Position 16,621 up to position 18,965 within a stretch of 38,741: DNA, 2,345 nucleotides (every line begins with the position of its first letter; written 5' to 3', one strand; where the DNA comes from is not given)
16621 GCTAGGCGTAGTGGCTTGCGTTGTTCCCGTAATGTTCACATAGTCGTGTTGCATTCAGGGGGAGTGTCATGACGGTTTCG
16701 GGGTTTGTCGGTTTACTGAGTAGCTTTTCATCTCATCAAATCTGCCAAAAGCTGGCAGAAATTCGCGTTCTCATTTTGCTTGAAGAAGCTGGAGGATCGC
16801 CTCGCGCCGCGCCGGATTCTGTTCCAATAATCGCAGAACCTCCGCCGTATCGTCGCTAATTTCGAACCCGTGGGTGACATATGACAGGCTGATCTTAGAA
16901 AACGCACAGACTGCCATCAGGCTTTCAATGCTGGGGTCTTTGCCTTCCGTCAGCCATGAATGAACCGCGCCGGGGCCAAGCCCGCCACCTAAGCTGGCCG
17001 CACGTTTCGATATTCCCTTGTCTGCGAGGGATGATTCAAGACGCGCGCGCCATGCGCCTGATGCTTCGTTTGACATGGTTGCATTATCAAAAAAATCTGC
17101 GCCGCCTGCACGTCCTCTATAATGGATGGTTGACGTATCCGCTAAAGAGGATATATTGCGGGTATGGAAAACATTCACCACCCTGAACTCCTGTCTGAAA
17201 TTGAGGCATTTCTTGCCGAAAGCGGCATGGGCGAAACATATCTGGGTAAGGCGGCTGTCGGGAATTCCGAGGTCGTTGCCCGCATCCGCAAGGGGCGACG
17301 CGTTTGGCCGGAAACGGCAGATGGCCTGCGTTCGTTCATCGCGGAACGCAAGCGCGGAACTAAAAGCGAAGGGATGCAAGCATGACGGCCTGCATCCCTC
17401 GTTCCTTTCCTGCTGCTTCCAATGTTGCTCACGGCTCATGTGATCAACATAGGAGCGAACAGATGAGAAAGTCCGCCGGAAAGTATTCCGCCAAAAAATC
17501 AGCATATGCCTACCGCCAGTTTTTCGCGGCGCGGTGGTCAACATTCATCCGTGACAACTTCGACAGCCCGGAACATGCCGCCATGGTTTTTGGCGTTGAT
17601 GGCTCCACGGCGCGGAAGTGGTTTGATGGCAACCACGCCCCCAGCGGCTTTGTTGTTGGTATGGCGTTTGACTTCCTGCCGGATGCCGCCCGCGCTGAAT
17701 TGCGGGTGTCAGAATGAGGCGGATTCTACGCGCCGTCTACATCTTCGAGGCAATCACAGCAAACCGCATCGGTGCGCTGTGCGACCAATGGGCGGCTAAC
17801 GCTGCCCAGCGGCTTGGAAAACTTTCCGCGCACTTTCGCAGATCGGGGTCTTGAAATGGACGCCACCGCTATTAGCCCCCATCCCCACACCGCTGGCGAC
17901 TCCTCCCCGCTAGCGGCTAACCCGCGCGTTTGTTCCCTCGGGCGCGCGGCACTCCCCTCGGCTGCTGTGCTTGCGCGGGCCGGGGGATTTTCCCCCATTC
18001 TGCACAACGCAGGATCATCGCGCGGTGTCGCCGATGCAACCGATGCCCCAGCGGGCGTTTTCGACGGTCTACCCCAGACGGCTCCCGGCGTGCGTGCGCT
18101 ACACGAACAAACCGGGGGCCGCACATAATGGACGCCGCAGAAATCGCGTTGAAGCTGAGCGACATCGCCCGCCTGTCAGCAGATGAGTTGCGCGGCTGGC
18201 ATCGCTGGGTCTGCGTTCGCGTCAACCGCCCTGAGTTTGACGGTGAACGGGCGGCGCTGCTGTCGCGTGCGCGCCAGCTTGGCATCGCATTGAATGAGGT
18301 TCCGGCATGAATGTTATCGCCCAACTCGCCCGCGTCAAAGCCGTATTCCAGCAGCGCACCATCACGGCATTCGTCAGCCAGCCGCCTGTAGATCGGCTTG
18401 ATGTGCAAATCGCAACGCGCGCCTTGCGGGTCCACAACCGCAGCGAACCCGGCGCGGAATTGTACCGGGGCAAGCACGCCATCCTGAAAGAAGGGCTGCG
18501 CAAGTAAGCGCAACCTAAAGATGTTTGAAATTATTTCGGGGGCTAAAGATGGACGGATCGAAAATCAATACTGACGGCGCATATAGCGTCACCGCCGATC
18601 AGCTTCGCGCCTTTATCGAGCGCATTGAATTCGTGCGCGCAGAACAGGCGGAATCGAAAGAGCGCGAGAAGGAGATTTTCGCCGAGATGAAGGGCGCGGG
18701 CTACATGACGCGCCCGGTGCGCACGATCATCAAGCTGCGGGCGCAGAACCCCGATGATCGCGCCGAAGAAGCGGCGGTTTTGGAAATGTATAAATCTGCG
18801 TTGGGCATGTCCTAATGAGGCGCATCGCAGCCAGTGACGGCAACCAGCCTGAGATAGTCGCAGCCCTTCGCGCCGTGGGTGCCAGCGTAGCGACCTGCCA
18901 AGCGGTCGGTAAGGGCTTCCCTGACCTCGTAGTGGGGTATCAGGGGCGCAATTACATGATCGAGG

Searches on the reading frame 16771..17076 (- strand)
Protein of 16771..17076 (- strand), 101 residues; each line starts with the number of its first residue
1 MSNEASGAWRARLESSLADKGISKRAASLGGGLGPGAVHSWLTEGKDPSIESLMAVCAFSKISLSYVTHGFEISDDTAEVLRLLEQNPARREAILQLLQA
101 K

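Call 4: search_protein_families(library=pfam, proteins=[window:16771-17076:-], max_evalue=1)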
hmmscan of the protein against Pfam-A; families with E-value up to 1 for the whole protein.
window:16771-17076:- (101 aa): 2 families
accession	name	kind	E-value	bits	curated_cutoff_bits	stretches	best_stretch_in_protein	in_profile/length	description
PF01381.28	HTH_3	-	0.1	13.1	23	1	20-66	8-54/55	Helix-turn-helix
PF13443.12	HTH_26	-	0.2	12.3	22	1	12-62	1-52/63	Cro/C1-type HTH DNA-binding domain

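Call 5: search_protein_families(library=phrogs, proteins=[window:16771-17076:-], max_evalue=1)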
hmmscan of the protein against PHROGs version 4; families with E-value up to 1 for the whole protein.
window:16771-17076:- (101 aa): 4 families
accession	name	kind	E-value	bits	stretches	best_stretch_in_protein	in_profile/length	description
phrog_4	-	transcription regulation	0.0014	18.6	1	9-79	137-203/400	transcriptional repressor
phrog_2328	-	transcription regulation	0.0017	19.2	1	10-88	17-98/128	transcriptional repressor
phrog_8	-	transcription regulation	0.0041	17.6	1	19-75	168-227/346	transcriptional regulator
phrog_3037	-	transcription regulation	0.024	15.5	1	19-72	37-79/189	transcriptional repressor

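Call 81: search_protein_families(library=ncbifam, proteins=[window:16771-17076:-], max_evalue=1)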
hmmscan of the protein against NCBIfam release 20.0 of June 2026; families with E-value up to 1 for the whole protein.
window:16771-17076:- (101 aa): 0 families

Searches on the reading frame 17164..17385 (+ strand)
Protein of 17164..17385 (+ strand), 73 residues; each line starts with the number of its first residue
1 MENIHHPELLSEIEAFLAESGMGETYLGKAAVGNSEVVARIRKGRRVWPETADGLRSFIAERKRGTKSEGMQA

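Call 4: search_protein_families(library=pfam, proteins=[window:17164-17385:+], max_evalue=1)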
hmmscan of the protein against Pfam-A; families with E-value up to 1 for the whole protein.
window:17164-17385:+ (73 aa): 0 families

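Call 5: search_protein_families(library=phrogs, proteins=[window:17164-17385:+], max_evalue=1)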
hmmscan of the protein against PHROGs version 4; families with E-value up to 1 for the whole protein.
window:17164-17385:+ (73 aa): 1 family
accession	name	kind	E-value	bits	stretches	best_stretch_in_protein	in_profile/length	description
phrog_37057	-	transcription regulation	0.0037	18.3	1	11-52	16-57/144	transcriptional regulator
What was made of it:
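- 17164..17385 (+): Cro-like first gene of the rightward operon, 73 aa. Call 5: PHROG transcriptional regulator, E 0.0037 (weak).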

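Call 81: search_protein_families(library=ncbifam, proteins=[window:17164-17385:+], max_evalue=1)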
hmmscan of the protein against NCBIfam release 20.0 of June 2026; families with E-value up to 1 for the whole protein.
window:17164-17385:+ (73 aa): 0 families

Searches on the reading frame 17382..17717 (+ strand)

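Call 4: search_protein_families(library=pfam, proteins=[window:17382-17717:+], max_evalue=1)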
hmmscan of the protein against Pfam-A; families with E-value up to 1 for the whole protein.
window:17382-17717:+ (111 aa): 0 families

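Call 5: search_protein_families(library=phrogs, proteins=[window:17382-17717:+], max_evalue=1)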
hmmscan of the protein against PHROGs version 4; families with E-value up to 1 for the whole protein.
window:17382-17717:+ (111 aa): 2 families
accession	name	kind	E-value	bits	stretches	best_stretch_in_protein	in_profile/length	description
phrog_324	-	head and packaging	0.076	13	1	25-88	563-623/624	head morphogenesis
phrog_6499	-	transcription regulation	0.34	11.3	1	45-87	9-52/157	transcriptional regulator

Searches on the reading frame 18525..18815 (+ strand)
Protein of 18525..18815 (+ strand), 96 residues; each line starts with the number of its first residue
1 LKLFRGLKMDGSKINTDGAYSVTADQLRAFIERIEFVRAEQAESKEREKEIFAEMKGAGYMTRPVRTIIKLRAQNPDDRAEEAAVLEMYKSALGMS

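Call 27: search_protein_families(library=pfam, proteins=[window:18525-18815:+], max_evalue=0.01)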
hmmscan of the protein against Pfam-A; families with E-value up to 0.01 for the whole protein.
window:18525-18815:+ (96 aa): 1 family
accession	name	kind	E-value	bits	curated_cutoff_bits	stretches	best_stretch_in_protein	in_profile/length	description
PF10073.14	GapR_DNA-bd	-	1.5e-22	79.4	22.6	1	23-94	1-72/72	GapR-like, DNA-binding domain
